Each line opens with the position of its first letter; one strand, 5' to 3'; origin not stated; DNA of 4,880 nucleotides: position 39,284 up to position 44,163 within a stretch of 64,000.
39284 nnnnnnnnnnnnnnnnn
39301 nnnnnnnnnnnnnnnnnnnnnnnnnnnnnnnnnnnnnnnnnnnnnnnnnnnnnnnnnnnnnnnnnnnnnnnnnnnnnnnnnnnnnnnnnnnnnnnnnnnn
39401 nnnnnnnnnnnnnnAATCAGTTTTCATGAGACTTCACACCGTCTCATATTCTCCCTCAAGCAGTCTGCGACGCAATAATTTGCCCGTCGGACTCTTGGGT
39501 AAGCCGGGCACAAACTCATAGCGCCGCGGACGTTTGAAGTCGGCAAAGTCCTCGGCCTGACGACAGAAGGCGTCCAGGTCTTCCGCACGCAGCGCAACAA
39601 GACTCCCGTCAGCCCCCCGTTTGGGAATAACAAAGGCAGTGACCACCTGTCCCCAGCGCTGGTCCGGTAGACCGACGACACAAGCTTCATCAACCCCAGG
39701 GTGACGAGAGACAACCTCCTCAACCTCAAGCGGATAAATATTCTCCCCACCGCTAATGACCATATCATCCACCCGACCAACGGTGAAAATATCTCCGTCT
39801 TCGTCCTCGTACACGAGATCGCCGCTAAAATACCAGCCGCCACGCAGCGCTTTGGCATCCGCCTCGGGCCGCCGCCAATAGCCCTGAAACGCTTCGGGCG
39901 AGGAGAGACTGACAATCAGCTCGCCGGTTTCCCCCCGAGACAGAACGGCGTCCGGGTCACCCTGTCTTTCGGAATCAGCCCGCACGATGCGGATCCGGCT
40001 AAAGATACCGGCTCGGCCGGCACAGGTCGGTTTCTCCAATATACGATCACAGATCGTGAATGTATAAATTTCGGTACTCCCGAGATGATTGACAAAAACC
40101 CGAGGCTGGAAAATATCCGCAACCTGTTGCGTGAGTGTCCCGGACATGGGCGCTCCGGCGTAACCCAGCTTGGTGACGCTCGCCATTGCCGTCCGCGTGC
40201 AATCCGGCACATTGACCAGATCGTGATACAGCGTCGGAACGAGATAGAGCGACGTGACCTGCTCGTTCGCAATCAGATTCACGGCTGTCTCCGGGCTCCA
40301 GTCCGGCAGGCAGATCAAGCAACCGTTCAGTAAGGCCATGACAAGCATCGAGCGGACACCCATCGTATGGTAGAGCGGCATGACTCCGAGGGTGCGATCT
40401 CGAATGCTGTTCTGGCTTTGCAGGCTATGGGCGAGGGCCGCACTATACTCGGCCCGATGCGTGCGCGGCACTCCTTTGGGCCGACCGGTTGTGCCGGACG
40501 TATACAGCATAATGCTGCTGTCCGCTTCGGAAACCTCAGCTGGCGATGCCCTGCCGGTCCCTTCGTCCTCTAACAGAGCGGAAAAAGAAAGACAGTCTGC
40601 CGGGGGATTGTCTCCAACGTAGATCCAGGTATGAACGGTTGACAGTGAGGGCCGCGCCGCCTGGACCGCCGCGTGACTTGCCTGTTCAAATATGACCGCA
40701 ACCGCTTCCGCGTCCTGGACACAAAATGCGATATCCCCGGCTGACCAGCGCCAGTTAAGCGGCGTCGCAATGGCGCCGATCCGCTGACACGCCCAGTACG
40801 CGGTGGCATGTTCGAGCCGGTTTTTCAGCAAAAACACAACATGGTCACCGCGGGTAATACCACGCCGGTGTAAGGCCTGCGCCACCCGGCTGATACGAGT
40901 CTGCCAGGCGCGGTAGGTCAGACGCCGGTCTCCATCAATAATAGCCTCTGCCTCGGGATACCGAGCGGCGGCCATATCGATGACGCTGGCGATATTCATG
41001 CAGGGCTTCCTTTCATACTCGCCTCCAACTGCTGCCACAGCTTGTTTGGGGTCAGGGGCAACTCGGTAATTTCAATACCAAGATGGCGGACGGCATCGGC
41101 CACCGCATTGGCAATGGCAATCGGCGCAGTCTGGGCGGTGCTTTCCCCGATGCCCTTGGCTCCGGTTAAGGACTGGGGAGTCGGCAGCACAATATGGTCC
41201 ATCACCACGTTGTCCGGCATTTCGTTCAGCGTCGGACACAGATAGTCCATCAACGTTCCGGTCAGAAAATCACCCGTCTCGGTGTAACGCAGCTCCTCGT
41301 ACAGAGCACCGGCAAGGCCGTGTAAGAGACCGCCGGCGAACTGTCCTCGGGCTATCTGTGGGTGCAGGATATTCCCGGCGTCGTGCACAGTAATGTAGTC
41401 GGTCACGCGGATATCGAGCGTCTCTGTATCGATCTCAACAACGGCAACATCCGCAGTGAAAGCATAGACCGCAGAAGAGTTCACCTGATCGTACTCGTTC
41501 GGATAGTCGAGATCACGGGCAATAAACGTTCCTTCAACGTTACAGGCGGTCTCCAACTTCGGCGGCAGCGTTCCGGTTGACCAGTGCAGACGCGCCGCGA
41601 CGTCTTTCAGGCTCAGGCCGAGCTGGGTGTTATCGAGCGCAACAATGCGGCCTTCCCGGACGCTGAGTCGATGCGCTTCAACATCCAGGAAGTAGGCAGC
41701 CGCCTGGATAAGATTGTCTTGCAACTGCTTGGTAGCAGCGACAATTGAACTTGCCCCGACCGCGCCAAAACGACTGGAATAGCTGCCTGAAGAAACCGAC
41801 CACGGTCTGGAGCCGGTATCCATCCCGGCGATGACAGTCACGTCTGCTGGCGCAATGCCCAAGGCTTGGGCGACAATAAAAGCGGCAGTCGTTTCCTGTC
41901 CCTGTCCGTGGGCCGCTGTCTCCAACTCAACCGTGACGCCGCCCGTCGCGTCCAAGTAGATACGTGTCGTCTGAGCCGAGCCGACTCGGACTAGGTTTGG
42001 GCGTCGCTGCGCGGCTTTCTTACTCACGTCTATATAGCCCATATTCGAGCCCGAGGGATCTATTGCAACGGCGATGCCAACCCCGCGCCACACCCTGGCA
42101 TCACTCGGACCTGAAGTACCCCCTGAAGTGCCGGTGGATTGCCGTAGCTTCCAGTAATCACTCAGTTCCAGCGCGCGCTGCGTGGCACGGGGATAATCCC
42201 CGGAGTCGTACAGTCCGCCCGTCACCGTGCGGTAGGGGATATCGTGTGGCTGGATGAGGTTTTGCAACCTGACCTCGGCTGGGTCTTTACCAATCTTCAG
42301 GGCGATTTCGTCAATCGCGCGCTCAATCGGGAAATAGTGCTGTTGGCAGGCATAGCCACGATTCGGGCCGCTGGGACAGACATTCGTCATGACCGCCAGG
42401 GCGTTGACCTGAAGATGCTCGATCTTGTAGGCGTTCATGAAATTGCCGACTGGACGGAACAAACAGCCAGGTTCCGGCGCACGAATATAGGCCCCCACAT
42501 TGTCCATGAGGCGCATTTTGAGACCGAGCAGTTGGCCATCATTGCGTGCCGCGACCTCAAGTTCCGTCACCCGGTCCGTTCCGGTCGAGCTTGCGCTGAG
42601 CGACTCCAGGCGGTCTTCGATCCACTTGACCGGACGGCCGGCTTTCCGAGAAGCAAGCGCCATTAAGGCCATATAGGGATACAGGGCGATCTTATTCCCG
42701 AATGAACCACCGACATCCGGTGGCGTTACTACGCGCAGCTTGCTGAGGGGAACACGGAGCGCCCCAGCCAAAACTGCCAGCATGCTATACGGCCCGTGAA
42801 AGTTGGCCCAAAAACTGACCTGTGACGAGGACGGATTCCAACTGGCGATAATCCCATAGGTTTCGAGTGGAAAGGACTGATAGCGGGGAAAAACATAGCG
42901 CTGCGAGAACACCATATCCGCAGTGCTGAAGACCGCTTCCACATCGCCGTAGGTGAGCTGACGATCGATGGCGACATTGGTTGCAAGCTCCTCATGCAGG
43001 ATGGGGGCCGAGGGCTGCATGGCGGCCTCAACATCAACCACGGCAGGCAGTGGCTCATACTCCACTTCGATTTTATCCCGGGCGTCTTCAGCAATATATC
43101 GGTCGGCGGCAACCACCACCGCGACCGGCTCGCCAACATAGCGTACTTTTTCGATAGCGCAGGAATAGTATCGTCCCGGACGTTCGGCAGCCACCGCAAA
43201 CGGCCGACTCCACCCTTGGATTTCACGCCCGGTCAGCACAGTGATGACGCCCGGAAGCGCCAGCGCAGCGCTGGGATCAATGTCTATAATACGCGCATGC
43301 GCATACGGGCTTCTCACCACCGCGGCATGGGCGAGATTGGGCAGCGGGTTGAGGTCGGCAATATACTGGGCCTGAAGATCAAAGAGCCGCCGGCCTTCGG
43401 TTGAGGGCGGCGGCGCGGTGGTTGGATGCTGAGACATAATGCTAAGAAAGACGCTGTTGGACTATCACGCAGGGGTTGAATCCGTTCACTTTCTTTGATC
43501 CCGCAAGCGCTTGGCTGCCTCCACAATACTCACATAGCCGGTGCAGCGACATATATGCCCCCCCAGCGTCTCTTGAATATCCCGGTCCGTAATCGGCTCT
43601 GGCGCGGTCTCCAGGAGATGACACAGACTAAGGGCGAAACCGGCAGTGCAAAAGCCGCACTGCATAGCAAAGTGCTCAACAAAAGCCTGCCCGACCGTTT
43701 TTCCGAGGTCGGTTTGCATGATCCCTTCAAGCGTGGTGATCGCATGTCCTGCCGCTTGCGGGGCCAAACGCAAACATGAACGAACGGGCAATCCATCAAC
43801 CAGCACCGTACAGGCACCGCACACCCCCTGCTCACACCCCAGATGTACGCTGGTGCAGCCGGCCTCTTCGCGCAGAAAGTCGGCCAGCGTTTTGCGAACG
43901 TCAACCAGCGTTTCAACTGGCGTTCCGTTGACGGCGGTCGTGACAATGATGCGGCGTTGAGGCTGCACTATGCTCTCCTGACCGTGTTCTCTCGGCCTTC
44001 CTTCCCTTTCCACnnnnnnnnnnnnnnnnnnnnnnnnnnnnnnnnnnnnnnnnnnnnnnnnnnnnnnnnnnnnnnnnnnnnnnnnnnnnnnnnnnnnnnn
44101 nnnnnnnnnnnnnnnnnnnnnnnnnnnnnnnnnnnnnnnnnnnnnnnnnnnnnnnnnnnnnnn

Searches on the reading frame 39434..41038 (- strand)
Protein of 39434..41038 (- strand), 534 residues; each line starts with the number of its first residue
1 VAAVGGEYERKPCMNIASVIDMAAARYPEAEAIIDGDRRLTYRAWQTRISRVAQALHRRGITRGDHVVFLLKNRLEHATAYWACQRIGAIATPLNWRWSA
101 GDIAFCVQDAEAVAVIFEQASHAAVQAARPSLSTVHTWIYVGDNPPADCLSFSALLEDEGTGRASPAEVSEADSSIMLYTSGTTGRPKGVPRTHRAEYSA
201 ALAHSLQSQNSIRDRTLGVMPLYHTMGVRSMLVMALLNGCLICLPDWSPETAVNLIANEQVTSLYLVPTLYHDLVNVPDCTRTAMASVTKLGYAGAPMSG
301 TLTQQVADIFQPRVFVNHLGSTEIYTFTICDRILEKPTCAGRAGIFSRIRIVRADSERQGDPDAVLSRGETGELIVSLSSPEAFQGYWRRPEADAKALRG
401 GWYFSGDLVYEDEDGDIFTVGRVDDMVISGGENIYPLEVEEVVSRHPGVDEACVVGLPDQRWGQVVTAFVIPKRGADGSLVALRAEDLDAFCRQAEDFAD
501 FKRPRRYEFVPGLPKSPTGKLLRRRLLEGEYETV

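Call 55: search_protein_families(library=pfam, proteins=[window:39434-41038:-], max_evalue=0.0001)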
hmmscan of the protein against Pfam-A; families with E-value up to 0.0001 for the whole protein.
window:39434-41038:- (534 aa): 2 families
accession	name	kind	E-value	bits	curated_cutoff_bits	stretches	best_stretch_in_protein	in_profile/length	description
PF00501.34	AMP-binding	-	1.4e-72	245.1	29.9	1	22-388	3-384/384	AMP-binding enzyme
PF13193.12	AMP-binding_C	-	4.4e-21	76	24.5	1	438-520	1-76/76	AMP-binding enzyme C-terminal domain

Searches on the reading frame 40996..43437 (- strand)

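Call 55: search_protein_families(library=pfam, proteins=[window:40996-43437:-], max_evalue=0.0001)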
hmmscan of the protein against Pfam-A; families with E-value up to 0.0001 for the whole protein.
window:40996-43437:- (813 aa): 3 families
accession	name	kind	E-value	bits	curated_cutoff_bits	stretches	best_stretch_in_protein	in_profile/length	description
PF02738.23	MoCoBD_1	-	5.2e-69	232.5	27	1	148-394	2-244/244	Molybdopterin cofactor-binding domain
PF20256.3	MoCoBD_2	-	9.1e-61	206.3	27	1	422-741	2-283/283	Molybdopterin cofactor-binding domain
PF01315.27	Ald_Xan_dh_C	-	1.6e-25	90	31.3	1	22-131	3-110/110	Aldehyde oxidase and xanthine dehydrogenase, a/b hammerhead domain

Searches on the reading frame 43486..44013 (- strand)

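Call 61: search_protein_families(library=pfam, proteins=[window:43486-44013:-], max_evalue=0.0001)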
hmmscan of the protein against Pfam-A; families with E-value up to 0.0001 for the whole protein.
window:43486-44013:- (175 aa): 3 families
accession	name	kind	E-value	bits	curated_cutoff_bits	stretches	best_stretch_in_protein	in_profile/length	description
PF01799.25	Fer2_2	-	8.2e-25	87.2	30.3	1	94-168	1-75/75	[2Fe-2S] binding domain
PF00111.32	Fer2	-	9e-08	32.4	21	1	28-74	3-50/77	2Fe-2S iron-sulfur cluster binding domain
PF13085.11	Fer2_3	-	4.2e-06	27.2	27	1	53-91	45-83/107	2Fe-2S iron-sulfur cluster binding domain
